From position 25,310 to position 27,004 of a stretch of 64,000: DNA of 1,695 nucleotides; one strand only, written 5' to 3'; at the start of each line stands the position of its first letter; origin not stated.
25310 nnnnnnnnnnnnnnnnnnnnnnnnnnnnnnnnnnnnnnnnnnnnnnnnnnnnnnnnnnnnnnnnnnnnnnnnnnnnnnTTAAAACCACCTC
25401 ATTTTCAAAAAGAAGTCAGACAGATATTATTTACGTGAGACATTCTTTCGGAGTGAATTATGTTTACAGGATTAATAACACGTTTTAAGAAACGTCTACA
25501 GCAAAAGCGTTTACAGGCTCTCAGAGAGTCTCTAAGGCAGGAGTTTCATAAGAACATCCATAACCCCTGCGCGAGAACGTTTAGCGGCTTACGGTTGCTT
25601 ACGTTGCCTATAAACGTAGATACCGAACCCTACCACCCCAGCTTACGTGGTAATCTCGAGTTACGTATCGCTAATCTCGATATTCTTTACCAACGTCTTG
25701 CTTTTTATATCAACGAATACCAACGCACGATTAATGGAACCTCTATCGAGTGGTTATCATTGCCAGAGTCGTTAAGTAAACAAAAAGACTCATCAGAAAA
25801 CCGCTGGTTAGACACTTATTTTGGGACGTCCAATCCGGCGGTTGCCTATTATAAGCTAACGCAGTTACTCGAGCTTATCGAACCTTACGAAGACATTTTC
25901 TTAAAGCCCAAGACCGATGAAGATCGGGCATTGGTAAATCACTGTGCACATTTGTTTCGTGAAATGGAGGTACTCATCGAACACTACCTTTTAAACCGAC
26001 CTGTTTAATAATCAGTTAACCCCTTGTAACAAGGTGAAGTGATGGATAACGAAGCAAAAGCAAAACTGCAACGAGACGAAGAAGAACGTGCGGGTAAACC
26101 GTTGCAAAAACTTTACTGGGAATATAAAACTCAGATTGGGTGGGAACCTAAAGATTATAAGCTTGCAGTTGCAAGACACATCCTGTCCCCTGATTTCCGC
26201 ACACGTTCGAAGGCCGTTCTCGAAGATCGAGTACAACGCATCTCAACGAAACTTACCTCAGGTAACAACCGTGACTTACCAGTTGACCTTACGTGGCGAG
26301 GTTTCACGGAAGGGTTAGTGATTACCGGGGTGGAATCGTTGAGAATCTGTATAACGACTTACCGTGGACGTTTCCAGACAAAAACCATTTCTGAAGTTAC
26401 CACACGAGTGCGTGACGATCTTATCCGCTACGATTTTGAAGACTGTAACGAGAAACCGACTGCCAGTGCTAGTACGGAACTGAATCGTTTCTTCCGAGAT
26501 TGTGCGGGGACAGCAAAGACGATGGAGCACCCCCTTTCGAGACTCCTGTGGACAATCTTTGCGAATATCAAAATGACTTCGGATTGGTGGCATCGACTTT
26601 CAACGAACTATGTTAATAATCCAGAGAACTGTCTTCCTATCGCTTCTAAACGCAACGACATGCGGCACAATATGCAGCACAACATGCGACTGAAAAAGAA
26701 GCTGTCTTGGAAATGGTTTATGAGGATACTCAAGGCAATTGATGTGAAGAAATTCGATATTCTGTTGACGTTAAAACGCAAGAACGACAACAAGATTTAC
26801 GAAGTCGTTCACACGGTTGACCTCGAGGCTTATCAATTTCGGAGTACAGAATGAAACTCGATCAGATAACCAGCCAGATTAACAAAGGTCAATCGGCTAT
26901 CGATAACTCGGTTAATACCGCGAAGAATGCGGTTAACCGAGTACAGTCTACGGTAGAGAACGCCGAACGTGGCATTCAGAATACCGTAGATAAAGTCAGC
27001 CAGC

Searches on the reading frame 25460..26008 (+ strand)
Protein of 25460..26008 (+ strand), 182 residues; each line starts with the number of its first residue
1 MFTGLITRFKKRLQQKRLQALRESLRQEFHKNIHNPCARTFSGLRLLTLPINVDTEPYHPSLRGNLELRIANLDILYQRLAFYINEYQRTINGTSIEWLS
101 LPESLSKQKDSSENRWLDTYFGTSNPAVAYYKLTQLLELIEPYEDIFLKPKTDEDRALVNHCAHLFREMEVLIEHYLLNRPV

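Call 20: search_protein_families(library=phrogs, proteins=[window:25460-26008:+], max_evalue=0.00001)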
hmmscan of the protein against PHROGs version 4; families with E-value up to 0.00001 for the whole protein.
window:25460-26008:+ (182 aa): 1 family
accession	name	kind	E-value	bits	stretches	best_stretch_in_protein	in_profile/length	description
phrog_8650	-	unknown function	2.5e-50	172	1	9-177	6-177/177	-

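Call 48: find_related_loci(query=window:25460-26008:+, collection=viral_contigs, flank=1500)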
Query window:25460-26008:+ (182 aa) in viral_contigs; peptide patterns used: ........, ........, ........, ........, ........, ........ (x = any residue, [..] = any of these).
15 stretches matched a pattern; 2 encode a relative of the query (tblastn E <= 1e-3); 2 distinct loci.
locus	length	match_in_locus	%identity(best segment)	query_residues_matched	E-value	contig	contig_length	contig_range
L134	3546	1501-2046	100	1-182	8e-125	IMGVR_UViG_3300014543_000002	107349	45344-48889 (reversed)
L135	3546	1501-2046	99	1-182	1e-122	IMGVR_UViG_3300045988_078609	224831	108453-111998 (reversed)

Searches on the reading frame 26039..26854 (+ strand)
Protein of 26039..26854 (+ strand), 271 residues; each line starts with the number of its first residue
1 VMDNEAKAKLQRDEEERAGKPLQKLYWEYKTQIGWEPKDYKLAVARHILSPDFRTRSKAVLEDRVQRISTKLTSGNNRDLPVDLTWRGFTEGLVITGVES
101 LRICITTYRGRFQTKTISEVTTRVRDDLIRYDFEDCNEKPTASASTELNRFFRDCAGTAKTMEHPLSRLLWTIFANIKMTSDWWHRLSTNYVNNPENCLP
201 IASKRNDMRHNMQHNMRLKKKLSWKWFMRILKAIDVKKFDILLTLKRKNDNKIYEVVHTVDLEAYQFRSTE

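Call 20: search_protein_families(library=phrogs, proteins=[window:26039-26854:+], max_evalue=0.00001)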
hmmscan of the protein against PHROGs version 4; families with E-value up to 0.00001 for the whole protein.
window:26039-26854:+ (271 aa): 2 families
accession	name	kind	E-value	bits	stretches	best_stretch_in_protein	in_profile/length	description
phrog_4910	-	unknown function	1.8e-61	209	1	3-270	8-270/273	-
phrog_7801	-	unknown function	9.9e-08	32.7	1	160-258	23-126/145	-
